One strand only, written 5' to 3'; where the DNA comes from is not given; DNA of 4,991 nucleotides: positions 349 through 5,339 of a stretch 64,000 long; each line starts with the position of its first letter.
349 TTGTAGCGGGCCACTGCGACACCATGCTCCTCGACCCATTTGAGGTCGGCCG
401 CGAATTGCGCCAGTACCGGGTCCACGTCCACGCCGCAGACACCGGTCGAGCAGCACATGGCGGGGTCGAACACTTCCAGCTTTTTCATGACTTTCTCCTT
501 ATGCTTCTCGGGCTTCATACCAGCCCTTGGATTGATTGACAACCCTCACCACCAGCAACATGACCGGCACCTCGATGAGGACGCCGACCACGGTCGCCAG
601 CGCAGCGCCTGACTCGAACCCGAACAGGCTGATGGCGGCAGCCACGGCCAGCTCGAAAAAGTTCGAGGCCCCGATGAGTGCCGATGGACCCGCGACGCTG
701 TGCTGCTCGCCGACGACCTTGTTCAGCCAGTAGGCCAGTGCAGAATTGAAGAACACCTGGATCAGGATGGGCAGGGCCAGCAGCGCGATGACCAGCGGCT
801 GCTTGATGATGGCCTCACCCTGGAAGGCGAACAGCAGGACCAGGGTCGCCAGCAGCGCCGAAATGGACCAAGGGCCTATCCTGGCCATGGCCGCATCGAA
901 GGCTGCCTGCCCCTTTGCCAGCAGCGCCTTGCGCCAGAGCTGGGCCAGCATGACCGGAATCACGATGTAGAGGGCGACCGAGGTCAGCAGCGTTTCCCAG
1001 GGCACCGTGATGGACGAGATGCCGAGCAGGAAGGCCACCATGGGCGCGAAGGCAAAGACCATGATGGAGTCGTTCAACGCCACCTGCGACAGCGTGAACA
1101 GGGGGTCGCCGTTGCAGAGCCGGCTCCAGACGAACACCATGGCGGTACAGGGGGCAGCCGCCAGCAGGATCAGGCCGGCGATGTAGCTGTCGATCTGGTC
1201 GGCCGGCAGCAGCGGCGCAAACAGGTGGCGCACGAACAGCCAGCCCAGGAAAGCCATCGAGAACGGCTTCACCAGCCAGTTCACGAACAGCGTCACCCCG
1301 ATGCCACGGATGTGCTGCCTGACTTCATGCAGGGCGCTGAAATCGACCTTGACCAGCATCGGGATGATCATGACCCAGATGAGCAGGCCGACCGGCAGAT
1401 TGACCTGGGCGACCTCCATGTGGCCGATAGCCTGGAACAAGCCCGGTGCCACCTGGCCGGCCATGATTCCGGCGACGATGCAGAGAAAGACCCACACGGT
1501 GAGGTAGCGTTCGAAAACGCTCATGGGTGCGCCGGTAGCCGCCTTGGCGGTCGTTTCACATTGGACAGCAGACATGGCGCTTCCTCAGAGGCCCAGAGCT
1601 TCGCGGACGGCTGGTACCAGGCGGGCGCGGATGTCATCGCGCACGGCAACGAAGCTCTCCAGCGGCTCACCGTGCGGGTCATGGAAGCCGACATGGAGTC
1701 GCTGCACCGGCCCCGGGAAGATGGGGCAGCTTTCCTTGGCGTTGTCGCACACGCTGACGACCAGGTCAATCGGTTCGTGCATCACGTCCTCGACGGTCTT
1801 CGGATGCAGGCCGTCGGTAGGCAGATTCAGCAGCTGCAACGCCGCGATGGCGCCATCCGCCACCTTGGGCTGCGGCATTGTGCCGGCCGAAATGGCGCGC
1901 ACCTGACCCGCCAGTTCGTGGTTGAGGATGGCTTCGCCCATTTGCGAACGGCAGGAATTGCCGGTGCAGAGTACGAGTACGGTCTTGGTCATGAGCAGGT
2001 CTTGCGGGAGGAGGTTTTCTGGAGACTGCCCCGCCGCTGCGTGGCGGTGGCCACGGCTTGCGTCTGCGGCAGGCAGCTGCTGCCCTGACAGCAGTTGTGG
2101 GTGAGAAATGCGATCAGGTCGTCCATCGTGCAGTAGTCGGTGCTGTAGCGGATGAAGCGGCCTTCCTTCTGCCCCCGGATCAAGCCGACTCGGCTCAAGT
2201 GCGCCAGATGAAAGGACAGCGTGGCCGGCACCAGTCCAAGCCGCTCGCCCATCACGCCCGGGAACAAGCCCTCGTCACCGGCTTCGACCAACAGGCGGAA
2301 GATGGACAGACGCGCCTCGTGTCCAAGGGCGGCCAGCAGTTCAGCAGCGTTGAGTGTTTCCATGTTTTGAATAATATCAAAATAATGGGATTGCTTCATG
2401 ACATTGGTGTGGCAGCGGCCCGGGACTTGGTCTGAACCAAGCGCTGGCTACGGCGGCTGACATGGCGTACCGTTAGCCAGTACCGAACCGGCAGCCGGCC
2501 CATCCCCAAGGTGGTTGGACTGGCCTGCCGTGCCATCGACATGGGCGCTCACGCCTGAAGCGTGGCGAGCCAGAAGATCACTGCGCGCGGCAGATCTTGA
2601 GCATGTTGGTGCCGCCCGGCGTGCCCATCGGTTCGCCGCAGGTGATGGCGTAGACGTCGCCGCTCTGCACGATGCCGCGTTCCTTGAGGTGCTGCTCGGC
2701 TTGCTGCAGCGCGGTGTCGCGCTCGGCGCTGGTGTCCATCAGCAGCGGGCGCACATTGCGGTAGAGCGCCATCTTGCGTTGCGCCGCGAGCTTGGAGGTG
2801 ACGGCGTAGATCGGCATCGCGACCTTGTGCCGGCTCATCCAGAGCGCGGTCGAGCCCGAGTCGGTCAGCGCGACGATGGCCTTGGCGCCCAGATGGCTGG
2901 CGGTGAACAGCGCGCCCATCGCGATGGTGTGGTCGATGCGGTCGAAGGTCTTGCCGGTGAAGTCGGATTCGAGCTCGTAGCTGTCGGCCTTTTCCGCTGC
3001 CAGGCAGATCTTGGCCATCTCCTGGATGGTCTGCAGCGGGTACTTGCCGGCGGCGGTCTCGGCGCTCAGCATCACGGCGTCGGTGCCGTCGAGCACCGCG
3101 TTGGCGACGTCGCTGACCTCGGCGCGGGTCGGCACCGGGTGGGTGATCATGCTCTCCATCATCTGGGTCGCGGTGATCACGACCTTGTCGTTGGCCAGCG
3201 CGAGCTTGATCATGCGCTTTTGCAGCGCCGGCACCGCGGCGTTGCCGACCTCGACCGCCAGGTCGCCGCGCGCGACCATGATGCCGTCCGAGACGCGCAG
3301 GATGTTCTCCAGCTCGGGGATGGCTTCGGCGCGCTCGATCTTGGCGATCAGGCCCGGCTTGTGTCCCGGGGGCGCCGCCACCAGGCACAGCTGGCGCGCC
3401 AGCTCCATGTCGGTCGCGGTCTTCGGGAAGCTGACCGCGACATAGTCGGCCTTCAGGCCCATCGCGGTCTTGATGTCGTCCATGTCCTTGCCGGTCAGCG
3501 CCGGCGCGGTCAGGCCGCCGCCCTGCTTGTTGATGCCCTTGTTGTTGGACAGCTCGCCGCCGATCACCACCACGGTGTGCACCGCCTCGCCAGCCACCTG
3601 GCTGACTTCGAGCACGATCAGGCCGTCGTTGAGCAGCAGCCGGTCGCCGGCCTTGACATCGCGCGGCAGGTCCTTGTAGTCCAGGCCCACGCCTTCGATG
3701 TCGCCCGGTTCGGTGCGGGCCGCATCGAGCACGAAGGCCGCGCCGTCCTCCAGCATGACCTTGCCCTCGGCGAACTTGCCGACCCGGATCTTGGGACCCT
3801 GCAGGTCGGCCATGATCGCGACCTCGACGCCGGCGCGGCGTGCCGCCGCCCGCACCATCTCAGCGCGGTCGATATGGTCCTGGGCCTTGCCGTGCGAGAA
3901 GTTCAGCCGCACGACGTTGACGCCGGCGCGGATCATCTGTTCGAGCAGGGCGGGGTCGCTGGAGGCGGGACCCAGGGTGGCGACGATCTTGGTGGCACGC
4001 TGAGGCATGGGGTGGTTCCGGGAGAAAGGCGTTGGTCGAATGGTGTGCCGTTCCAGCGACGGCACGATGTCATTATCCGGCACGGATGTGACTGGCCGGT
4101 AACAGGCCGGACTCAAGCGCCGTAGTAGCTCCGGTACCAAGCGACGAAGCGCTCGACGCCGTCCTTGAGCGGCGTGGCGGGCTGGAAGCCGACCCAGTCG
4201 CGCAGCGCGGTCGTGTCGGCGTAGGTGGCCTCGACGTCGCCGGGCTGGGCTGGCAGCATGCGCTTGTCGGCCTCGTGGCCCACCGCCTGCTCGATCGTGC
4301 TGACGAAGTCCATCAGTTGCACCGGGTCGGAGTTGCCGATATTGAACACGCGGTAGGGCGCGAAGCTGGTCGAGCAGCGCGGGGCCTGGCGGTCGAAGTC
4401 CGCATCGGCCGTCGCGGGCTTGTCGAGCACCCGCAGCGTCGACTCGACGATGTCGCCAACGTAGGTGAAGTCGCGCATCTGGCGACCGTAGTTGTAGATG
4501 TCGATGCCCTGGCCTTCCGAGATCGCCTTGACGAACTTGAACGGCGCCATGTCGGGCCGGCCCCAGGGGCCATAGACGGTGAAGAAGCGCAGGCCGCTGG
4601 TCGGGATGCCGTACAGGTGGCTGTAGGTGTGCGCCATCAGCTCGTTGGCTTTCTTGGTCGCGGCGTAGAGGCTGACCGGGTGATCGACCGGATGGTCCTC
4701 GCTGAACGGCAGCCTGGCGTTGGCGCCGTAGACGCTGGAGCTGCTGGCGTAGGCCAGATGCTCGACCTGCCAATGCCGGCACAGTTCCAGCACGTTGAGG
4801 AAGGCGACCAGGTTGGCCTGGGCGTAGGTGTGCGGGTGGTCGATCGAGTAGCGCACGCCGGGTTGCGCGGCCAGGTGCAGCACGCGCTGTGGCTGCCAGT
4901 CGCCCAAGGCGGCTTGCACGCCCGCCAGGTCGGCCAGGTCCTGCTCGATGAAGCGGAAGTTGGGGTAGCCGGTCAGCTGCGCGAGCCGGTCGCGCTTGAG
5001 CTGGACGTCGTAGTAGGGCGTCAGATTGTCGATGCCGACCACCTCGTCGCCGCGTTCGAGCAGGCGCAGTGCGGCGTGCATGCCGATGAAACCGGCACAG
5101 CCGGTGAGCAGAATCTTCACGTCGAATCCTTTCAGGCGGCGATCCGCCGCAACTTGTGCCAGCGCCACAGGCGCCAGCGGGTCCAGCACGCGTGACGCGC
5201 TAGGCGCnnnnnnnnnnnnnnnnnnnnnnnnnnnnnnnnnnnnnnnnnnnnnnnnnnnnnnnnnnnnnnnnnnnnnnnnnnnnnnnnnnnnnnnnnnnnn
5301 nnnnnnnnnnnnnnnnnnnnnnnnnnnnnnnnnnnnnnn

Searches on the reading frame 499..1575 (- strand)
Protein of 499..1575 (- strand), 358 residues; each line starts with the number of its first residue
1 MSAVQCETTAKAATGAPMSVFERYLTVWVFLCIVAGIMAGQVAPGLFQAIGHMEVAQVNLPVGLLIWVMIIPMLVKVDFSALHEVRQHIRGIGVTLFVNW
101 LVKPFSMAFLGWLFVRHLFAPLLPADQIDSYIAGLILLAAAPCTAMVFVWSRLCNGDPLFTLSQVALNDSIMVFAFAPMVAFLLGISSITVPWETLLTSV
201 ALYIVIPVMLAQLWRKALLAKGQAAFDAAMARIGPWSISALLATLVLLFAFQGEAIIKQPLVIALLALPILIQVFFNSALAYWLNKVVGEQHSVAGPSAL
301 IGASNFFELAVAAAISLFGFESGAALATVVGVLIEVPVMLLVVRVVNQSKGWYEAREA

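Call 15: search_protein_families(library=pfam, proteins=[window:499-1575:-])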
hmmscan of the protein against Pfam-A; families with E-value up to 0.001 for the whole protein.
window:499-1575:- (358 aa): 1 family
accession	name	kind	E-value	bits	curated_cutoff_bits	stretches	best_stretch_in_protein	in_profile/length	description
PF01758.21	SBF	-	2.5e-30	106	24.3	1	64-258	2-190/191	Sodium Bile acid symporter family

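Call 84: search_protein_families(library=ncbifam, proteins=[window:499-1575:-], max_evalue=0.001)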
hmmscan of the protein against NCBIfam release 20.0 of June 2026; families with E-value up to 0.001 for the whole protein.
window:499-1575:- (358 aa): 1 family
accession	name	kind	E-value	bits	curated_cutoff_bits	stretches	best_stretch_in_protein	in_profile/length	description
TIGR00832.1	acr3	equivalog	1.9e-116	389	282.8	1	18-345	1-326/327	ACR3 family arsenite efflux transporter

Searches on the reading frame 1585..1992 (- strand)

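Call 84: search_protein_families(library=ncbifam, proteins=[window:1585-1992:-], max_evalue=0.001)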
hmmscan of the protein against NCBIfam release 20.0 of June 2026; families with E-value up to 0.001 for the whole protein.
window:1585-1992:- (135 aa): 4 families
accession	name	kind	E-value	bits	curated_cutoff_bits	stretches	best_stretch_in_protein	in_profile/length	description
NF010053.0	PRK13530.1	subfamily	4.4e-24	85.3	215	1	3-125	4-125/133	arsenate reductase (thioredoxin)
TIGR02691.1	arsC_pI258_fam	equivalog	3.6e-18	66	174.3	1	6-125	2-126/129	arsenate reductase (thioredoxin)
TIGR02689.1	ars_reduc_gluta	equivalog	4e-12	46.4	157.6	1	3-126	1-123/126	arsenate reductase, glutathione/glutaredoxin type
NF008486.0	PRK11391.1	equivalog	1.2e-05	25.8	247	1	3-44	7-47/148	phosphotyrosine-protein phosphatase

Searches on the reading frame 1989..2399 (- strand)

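Call 15: search_protein_families(library=pfam, proteins=[window:1989-2399:-])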
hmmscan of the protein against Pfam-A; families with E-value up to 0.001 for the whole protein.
window:1989-2399:- (136 aa): 1 family
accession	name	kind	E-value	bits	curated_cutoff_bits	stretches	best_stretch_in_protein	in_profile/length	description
PF12840.13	HTH_20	-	9.3e-11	42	27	1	25-76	1-50/51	Helix-turn-helix domain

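Call 84: search_protein_families(library=ncbifam, proteins=[window:1989-2399:-], max_evalue=0.001)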
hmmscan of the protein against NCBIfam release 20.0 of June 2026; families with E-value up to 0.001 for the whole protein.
window:1989-2399:- (136 aa): 7 families
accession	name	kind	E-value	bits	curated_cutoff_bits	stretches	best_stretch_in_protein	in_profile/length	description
NF033788.1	HTH_metalloreg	subfamily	1.6e-14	53.4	55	1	18-95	1-76/77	metalloregulator ArsR/SmtB family transcription factor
NF041413.1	ArsR_Rv2640c_fam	equivalog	1.2e-09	38.6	155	1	10-104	24-118/118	Rv2640c family ArsR-like transcriptional regulator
NF033789.1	repress_SdpR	subfamily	7e-08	32.3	100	1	23-100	3-77/79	autorepressor SdpR family transcription factor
NF047906.1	CdPbTransRegCmtR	equivalog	3e-07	30.3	150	1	34-87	24-77/104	Cd(II)/Pb(II)-sensing metalloregulatory transcriptional regulator CmtR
NF040642.1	sulf_sens_BigR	equivalog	0.0001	22.3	155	1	16-104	8-93/95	sulfite-sensing transcriptional repressor BigR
NF045707.1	Dbac_1936_reg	equivalog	0.00013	21.9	115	1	17-88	6-74/99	ArsR/SmtB-type metalloregulator TsoR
NF007528.0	PRK10141.1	subfamily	0.00056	19.8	97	1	13-86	1-72/117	metalloregulator ArsR/SmtB family transcription factor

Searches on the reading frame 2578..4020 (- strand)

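Call 15: search_protein_families(library=pfam, proteins=[window:2578-4020:-])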
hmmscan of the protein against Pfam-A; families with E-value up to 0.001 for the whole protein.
window:2578-4020:- (480 aa): 2 families
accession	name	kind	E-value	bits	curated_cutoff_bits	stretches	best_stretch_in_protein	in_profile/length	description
PF00224.27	PK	-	4.3e-109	365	30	1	8-332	2-328/328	Pyruvate kinase, barrel domain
PF02887.21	PK_C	-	1.4e-34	119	28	1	364-476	1-113/114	Pyruvate kinase, alpha/beta domain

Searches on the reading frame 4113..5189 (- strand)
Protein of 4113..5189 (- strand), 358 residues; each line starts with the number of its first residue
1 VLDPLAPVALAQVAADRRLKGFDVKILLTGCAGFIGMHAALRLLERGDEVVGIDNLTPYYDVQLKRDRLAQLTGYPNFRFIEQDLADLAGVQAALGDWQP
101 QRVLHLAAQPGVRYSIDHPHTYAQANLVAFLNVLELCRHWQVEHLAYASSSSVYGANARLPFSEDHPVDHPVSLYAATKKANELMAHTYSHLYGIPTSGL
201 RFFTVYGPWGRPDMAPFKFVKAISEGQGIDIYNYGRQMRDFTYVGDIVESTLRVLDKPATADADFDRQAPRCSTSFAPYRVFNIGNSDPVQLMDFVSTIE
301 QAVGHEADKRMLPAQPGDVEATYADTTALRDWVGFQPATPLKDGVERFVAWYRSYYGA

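Call 3: search_protein_families(library=pfam, proteins=[window:4113-5189:-], max_evalue=0.001)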
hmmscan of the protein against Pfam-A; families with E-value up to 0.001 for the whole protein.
window:4113-5189:- (358 aa): 6 families
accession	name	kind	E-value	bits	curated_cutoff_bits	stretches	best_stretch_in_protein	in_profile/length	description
PF01370.27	Epimerase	-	9.1e-52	176.3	20.9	1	26-263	1-233/240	NAD dependent epimerase/dehydratase family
PF16363.11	GDP_Man_Dehyd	-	1.9e-51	175.9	27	1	27-347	1-331/332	GDP-mannose 4,6 dehydratase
PF01073.25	3Beta_HSD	-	3.6e-15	56.2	22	1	28-312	2-278/280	3-beta hydroxysteroid dehydrogenase/isomerase family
PF04321.23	RmlD_sub_bind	-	8.1e-14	51.8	27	1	25-262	2-204/287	RmlD substrate binding domain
PF02719.21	Polysacc_synt_2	-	1.8e-05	24.5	20.2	1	26-150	1-128/293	Polysaccharide biosynthesis protein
PF07993.18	NAD_binding_4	-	6.6e-05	22.6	20.1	0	28-196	1-198/258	Male sterility protein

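Call 4: search_protein_families(library=ncbifam, proteins=[window:4113-5189:-], max_evalue=0.001)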
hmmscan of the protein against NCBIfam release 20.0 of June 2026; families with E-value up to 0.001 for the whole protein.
window:4113-5189:- (358 aa): 21 families
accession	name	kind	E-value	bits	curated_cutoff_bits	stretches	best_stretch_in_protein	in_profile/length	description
TIGR01179.1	galE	equivalog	3.1e-41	141.3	262.3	1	25-352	1-325/332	UDP-glucose 4-epimerase GalE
TIGR01181.1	dTDP_gluc_dehyt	equivalog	3.4e-39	134.8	365.1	1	25-354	1-313/321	dTDP-glucose 4,6-dehydratase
TIGR04180.1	EDH_00030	hypoth_equivalog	1.2e-31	109.9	475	1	26-337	1-294/297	NAD-dependent 4,6-dehydratase LegB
NF011728.1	PRK15181.1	equivalog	1.8e-30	106.1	760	1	25-353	17-338/348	Vi polysaccharide biosynthesis UDP-N-acetylglucosaminuronic acid C-4 epimerase TviC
TIGR02197.1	heptose_epim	equivalog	4.1e-27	95.2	274.6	1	26-259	1-234/316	ADP-glyceromanno-heptose 6-epimerase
NF007956.0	PRK10675.1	subfamily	1.6e-24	86.7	394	1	25-331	2-308/338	UDP-glucose 4-epimerase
NF007582.0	PRK10217.1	equivalog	2.5e-23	82.8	698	1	25-255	3-240/355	dTDP-glucose 4,6-dehydratase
NF007490.0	PRK10084.1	subfamily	5.1e-23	81.6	649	1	24-255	1-247/361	dTDP-glucose 4,6-dehydratase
TIGR02622.1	CDP_4_6_dhtase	equivalog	1.2e-18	67.3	278.45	1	24-356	5-334/352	CDP-glucose 4,6-dehydratase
NF043036.1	ErythonDh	equivalog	5.9e-16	58.6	325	1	25-223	2-197/321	D-erythronate dehydrogenase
NF042422.1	oxyalk_red_OleD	equivalog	2.3e-15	56.8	580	1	25-313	2-260/329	2-alkyl-3-oxoalkanoate reductase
NF047922.1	GDPFucSynFcl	equivalog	5.4e-14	52.4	500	1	83-352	37-301/308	GDP-L-fucose synthase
NF041015.1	UDPsulfquin_syn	equivalog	5.8e-12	45.3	575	1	25-141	2-134/384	UDP-sulfoquinovose synthase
TIGR01472.1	gmd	equivalog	7.4e-12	45.1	415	1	26-199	3-179/342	GDP-mannose 4,6-dehydratase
NF008872.0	PRK11908.1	equivalog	1.5e-11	43.9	294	1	25-260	3-242/349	bifunctional UDP-4-keto-pentose/UDP-xylose synthase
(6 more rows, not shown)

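Call 13: search_solved_structures(query=window:4113-5189:-, max_evalue=1e-20)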
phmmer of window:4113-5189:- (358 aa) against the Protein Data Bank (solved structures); distinct sequences matched with E-value up to 1e-20: 44.
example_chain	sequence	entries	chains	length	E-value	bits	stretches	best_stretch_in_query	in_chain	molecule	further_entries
5u4q_A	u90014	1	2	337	2.5e-139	467.8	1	24-356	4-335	dTDP-glucose 4,6-dehydratase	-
6zl6_A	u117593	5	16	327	3.3e-45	158.2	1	25-355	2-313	Epimerase domain-containing protein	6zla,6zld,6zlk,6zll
6zlj_A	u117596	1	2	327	1.2e-44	156.4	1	25-355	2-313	Epimerase domain-containing protein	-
10ke_A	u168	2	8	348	1.2e-38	136.7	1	19-355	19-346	Capsular polysaccharide biosynthesis protein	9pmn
3ruc_A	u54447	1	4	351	1.1e-37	133.4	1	27-354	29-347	WbgU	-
6kv9_A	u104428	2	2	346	4.2e-37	131.5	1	23-354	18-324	MoeE5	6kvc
3ru7_A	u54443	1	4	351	7.6e-37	130.7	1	27-354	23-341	WbgU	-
3ru9_A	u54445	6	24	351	7.8e-37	130.7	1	27-354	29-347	WbgU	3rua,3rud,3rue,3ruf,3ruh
3lu1_A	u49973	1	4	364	9e-37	130.5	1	27-354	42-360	WbgU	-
7ys8_A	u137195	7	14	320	3.6e-34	121.9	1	25-354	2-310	UDP-glucose 4-epimerase | UDP-glucose 4-epimerase along with EC 5.1.3.2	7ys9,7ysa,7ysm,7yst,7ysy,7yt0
3icp_A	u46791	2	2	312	1.1e-33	120.3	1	25-345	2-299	NAD-dependent epimerase/dehydratase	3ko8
1sb8_A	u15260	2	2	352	1.1e-33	120.3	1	27-353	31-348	wbpP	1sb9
4zrm_A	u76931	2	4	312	4.6e-33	118.3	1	23-354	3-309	UDP-glucose 4-epimerase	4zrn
3aw9_A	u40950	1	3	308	1.3e-31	113.5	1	25-345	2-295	NAD-dependent epimerase/dehydratase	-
2p5u_A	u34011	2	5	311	2.3e-31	112.7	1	25-251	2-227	UDP-glucose 4-epimerase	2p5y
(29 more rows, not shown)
